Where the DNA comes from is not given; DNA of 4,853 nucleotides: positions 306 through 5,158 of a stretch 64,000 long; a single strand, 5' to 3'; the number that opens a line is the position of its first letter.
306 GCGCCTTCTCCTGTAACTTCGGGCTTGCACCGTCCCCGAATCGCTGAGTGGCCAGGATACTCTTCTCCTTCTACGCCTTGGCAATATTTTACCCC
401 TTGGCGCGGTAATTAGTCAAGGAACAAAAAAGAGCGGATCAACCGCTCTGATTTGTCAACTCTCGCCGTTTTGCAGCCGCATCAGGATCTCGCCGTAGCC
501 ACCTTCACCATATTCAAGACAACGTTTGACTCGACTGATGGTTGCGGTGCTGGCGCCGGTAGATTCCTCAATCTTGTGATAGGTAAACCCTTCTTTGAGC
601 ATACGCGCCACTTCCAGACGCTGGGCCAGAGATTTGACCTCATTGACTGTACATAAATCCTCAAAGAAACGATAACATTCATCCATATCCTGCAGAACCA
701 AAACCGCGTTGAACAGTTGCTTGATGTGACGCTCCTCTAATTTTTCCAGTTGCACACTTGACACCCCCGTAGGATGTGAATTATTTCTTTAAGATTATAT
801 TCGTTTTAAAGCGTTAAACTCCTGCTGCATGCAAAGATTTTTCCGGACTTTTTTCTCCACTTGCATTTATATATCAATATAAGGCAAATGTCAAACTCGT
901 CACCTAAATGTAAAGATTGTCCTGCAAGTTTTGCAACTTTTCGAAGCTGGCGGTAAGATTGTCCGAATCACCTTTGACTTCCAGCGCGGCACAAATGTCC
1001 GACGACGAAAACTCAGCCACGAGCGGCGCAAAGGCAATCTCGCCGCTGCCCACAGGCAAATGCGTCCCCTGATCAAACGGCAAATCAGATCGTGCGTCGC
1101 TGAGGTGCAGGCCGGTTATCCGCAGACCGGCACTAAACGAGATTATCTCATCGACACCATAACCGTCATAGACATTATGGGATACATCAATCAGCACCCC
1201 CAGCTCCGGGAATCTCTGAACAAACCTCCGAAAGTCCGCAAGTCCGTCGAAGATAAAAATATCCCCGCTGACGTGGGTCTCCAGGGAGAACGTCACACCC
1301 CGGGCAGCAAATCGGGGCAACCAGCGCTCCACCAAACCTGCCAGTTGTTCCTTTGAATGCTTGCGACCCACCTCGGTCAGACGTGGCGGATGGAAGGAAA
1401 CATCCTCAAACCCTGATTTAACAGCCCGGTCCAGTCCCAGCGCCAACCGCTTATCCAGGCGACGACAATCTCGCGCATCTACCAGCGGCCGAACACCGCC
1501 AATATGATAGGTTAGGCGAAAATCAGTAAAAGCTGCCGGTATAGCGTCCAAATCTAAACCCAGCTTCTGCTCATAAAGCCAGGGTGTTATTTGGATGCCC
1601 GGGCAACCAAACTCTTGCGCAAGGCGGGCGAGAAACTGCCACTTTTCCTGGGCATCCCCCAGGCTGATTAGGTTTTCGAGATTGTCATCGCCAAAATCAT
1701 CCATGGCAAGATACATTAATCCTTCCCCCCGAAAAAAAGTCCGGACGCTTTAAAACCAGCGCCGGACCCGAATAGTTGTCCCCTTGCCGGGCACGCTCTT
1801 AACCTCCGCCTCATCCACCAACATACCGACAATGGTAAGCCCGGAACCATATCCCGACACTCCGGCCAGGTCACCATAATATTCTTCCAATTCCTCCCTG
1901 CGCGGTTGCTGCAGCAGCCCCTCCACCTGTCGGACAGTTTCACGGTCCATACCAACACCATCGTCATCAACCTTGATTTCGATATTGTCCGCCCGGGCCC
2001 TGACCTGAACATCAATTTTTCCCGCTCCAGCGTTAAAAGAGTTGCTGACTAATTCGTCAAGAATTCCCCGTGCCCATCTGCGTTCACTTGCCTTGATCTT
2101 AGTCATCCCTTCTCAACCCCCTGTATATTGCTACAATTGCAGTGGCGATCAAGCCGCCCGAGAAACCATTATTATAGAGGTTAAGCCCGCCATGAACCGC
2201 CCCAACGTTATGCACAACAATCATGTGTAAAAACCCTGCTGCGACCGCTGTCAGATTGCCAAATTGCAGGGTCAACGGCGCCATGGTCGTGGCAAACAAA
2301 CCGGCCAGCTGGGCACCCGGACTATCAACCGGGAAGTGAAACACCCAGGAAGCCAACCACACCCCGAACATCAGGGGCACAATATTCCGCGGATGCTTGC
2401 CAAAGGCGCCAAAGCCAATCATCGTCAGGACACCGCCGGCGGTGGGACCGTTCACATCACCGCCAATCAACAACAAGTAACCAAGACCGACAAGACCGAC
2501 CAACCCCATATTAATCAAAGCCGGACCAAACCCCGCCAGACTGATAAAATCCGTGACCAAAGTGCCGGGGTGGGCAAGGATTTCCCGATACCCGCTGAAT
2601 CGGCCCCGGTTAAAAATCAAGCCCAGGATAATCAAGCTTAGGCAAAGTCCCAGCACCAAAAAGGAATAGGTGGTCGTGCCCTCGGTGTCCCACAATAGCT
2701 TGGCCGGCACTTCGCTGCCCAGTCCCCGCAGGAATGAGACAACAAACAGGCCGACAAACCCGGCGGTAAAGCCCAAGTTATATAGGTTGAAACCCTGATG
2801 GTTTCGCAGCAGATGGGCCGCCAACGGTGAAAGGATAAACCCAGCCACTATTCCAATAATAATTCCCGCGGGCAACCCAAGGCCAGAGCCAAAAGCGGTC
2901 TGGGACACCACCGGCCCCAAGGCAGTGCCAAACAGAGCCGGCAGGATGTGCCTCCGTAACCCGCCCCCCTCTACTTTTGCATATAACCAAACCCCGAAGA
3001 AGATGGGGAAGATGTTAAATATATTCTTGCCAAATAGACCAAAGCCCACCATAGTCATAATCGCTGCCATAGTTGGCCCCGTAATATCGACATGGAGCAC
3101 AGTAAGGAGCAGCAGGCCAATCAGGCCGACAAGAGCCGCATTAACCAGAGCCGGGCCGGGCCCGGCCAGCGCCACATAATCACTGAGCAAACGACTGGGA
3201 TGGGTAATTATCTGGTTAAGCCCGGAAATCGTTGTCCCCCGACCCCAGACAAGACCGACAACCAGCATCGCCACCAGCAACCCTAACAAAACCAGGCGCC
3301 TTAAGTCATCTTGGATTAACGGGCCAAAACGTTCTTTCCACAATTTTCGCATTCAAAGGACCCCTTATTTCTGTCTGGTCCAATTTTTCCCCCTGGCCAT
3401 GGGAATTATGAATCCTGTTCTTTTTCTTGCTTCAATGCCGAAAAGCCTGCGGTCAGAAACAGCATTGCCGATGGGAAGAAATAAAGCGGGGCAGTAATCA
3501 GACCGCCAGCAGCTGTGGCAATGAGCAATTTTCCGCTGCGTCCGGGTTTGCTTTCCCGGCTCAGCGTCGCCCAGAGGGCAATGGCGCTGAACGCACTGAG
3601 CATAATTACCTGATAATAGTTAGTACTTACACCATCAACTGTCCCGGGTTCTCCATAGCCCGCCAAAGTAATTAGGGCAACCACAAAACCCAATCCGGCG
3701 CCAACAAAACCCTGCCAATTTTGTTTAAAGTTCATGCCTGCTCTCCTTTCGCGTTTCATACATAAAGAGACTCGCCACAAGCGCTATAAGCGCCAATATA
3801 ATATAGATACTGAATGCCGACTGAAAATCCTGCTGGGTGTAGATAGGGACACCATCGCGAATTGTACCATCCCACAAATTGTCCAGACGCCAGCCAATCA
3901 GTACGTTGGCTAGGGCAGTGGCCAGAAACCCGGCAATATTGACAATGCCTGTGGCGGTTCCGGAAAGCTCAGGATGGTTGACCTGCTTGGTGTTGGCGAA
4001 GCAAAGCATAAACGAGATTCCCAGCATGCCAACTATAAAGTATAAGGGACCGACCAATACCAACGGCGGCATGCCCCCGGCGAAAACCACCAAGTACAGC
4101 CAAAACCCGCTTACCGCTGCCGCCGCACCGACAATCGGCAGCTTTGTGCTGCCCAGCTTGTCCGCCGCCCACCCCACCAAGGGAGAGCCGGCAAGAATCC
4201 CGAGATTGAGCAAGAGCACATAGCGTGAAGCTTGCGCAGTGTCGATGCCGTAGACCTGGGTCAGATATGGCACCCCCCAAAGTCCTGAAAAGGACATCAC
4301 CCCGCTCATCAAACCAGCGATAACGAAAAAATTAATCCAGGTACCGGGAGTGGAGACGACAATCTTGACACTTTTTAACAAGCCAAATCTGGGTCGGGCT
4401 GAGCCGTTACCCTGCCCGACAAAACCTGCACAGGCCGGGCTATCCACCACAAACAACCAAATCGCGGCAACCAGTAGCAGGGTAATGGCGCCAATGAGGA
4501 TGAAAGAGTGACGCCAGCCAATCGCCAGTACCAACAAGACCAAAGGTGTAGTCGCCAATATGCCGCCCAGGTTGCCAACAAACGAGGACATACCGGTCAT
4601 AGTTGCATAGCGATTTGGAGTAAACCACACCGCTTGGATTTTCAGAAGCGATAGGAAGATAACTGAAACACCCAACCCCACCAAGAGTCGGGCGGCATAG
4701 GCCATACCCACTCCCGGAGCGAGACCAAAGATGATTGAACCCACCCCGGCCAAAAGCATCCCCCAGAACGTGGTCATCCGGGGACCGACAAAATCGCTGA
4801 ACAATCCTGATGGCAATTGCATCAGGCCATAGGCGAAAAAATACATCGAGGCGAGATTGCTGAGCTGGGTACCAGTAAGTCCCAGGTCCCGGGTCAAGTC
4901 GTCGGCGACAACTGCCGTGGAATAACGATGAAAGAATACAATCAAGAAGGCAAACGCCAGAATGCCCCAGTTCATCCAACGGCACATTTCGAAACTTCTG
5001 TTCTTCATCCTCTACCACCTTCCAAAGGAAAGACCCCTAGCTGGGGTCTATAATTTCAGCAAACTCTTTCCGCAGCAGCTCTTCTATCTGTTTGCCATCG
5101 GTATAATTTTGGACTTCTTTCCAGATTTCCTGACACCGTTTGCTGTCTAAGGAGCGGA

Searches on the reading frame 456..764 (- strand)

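Call 40: search_protein_families(library=pfam, proteins=[window:456-764:-], max_evalue=0.00001)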
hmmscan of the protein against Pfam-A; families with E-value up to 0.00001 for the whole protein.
window:456-764:- (102 aa): 1 family
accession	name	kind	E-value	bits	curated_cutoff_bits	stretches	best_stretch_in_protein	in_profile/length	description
PF01371.25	Trp_repressor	-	2.2e-32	111.4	27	1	13-97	2-87/88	Trp repressor protein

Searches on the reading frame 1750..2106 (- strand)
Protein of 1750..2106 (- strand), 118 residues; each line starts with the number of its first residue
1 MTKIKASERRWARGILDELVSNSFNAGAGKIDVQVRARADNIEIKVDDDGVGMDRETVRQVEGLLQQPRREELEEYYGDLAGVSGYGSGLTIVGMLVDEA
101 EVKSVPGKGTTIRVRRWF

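Call 40: search_protein_families(library=pfam, proteins=[window:1750-2106:-], max_evalue=0.00001)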
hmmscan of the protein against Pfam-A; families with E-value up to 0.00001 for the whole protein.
window:1750-2106:- (118 aa): 3 families
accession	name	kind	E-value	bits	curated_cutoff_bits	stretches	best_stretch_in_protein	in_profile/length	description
PF02518.31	HATPase_c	-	1.4e-13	51.7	26.4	1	11-115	5-106/111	Histidine kinase-, DNA gyrase B-, and HSP90-like ATPase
PF13589.12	HATPase_c_3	-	3.9e-09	37.1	25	1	15-90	6-77/137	Histidine kinase-, DNA gyrase B-, and HSP90-like ATPase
PF13581.12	HATPase_c_2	-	1.1e-06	29.2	27.4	1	15-115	35-126/127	Histidine kinase-like ATPase domain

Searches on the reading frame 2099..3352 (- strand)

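Call 40: search_protein_families(library=pfam, proteins=[window:2099-3352:-], max_evalue=0.00001)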
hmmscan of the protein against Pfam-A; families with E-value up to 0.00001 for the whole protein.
window:2099-3352:- (417 aa): 1 family
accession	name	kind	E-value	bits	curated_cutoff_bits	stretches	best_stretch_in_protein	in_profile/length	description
PF07613.16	DUF1576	-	2e-106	353.7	25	2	40-209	4-177/178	Protein of unknown function (DUF1576)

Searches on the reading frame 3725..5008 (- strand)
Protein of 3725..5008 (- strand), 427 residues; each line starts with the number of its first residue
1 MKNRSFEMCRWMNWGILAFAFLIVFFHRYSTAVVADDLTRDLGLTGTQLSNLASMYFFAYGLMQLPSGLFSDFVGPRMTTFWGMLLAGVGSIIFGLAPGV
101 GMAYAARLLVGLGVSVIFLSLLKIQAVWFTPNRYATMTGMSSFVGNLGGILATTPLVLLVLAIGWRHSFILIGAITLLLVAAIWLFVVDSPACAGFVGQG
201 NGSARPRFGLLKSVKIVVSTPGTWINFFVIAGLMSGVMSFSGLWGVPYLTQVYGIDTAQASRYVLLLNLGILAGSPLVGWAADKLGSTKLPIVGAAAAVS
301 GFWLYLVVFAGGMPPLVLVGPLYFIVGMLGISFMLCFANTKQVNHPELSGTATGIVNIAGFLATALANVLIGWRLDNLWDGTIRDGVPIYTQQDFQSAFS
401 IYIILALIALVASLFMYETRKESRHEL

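Call 40: search_protein_families(library=pfam, proteins=[window:3725-5008:-], max_evalue=0.00001)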
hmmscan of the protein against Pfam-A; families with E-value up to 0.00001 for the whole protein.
window:3725-5008:- (427 aa): 1 family
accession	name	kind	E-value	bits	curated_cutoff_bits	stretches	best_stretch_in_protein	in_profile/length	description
PF07690.21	MFS_1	-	5.3e-40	137.8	33.4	1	17-367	1-346/347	Major Facilitator Superfamily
